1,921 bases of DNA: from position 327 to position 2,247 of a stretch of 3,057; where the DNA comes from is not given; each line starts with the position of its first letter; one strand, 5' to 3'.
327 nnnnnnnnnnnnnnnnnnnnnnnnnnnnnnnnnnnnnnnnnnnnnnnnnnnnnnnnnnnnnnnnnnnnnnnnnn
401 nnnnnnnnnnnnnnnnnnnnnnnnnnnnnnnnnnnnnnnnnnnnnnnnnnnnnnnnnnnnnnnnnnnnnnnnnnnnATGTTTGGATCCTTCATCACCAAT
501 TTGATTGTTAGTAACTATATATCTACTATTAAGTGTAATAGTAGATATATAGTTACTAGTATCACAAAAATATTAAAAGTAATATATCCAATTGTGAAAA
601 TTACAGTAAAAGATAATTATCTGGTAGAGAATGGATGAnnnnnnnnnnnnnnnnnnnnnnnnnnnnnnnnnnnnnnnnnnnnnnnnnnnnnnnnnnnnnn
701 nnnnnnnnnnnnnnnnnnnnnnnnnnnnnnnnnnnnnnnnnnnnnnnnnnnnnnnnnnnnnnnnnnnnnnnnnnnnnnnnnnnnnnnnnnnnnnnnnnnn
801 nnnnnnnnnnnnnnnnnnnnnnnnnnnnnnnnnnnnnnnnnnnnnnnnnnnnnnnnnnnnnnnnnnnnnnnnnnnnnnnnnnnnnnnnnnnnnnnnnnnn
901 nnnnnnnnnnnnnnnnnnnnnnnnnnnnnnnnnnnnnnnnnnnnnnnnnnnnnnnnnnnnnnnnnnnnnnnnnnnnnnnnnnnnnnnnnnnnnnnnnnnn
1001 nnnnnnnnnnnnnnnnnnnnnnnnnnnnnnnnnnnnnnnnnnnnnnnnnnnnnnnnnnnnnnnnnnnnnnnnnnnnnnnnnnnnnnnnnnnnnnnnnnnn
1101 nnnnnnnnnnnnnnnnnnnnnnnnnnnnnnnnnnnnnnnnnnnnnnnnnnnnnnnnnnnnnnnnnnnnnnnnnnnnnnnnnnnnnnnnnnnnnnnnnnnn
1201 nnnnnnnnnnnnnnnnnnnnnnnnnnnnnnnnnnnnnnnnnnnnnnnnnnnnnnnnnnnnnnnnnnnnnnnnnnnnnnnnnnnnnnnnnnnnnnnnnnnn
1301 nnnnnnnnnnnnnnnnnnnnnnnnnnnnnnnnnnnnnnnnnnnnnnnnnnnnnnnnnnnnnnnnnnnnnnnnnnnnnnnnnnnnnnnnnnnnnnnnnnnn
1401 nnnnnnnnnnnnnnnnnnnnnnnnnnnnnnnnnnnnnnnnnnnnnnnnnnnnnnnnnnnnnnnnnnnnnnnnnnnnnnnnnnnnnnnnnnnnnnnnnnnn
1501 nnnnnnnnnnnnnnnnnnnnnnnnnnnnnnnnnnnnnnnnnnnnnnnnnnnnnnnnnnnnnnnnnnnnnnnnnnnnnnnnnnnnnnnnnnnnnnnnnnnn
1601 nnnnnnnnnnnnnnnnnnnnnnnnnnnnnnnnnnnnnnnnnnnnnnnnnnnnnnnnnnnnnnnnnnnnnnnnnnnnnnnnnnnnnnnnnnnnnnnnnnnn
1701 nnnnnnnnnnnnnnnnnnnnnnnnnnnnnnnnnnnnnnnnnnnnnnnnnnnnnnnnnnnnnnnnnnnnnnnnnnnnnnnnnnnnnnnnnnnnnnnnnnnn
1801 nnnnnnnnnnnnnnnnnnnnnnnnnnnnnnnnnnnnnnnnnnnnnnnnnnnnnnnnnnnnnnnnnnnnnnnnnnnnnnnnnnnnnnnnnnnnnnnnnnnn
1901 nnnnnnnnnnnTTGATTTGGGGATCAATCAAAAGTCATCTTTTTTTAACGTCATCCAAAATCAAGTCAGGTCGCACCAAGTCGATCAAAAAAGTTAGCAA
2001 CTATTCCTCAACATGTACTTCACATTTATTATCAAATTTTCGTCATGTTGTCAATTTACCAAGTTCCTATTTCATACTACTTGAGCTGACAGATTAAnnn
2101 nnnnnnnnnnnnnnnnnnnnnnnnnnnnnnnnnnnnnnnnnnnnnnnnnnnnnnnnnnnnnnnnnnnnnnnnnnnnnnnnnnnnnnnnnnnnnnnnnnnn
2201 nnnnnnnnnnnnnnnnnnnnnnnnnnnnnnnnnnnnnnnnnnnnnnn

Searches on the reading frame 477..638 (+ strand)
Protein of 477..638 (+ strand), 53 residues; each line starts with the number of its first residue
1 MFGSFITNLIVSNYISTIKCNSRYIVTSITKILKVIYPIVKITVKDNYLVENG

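Call 42: find_encoding_contigs(protein=window:477-638:+, flank=10000, max_places=6)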
Protein window:477-638:+ (53 aa): no gene with exactly this product is on record in the collection.

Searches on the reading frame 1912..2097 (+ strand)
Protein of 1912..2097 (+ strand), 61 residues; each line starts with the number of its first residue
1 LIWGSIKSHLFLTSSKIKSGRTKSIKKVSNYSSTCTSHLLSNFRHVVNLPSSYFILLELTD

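Call 44: find_encoding_contigs(protein=window:1912-2097:+, flank=10000, max_places=6)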
Protein window:1912-2097:+ (61 aa): no gene with exactly this product is on record in the collection.

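Call 56: find_homologous_proteins(query=window:1912-2094:+, max_evalue=0.01)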
Query seq(61 aa): no candidate shares three 5-residue words with the query. No homologue found.
